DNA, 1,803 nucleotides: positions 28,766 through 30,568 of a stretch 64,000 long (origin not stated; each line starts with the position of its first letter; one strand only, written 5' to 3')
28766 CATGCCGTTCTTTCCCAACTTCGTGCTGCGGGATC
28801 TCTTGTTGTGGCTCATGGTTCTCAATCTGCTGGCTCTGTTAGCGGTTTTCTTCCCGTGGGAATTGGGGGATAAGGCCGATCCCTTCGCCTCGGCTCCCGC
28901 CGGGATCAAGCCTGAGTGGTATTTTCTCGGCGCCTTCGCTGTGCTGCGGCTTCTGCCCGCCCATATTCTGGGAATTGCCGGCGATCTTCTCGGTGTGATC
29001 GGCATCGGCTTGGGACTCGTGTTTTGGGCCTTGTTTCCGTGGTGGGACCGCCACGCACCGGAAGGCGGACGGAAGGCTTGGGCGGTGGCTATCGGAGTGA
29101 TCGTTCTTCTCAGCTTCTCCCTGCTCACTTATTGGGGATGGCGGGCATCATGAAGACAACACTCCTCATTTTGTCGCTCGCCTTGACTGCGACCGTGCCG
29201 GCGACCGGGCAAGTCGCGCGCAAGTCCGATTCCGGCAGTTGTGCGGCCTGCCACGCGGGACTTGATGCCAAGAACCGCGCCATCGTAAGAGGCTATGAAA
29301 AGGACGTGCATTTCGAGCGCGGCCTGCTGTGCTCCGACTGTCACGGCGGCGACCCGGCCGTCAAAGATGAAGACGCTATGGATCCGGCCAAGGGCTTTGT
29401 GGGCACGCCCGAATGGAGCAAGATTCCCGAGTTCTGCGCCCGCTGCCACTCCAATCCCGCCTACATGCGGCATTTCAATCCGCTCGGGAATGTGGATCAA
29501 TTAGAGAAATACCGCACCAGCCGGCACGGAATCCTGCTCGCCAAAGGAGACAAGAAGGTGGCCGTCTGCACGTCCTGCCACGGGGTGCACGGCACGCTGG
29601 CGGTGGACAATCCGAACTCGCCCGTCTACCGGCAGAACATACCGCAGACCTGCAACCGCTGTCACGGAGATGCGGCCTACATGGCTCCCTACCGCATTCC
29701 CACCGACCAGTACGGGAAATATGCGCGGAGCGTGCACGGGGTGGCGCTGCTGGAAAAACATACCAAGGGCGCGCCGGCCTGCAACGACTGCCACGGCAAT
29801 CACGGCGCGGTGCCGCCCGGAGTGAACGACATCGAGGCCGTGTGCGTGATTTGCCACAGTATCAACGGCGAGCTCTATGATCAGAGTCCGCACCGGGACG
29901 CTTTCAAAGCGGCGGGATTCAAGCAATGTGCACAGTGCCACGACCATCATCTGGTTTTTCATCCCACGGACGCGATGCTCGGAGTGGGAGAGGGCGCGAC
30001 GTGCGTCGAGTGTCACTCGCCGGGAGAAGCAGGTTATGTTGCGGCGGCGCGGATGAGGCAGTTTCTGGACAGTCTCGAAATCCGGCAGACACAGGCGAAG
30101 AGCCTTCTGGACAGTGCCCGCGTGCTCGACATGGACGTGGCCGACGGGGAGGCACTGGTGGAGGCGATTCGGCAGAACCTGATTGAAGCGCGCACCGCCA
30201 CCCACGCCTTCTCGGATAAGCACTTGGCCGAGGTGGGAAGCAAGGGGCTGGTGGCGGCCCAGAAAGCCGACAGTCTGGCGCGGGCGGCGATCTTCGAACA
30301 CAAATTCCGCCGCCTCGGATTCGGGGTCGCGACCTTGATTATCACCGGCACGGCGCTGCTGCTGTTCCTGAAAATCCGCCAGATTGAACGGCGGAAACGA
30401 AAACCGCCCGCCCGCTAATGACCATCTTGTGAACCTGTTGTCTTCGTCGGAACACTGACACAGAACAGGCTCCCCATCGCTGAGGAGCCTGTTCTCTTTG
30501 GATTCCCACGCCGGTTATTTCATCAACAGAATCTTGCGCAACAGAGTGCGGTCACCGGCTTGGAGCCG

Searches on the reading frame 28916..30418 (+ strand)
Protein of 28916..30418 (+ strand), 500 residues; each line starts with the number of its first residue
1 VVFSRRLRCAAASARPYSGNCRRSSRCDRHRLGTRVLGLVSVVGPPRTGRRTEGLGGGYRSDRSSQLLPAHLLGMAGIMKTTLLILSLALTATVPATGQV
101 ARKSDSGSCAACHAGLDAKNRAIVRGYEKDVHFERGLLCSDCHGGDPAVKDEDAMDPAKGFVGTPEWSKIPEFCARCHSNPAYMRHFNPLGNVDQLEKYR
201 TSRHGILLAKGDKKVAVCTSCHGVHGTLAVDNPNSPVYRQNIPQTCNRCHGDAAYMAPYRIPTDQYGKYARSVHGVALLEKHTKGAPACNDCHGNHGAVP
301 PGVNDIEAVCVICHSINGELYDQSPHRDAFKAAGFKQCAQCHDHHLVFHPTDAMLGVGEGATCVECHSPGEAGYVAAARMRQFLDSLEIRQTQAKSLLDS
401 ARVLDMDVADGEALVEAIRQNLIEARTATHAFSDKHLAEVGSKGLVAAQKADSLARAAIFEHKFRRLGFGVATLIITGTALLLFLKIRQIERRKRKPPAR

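Call 53: search_protein_families(library=ncbifam, proteins=[window:28916-30418:+], max_evalue=1e-10)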
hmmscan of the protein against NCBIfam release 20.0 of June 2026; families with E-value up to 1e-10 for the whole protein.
window:28916-30418:+ (500 aa): 2 families
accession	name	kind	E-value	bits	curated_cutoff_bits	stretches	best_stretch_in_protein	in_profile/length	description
TIGR03508.1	decahem_SO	subfamily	1.1e-11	44.8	192.2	0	281-368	89-175/258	DmsE family decaheme c-type cytochrome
TIGR01905.1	paired_CXXCH_1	subfamily_domain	4.2e-11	42.6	25.2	0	217-254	8-40/41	doubled CXXCH domain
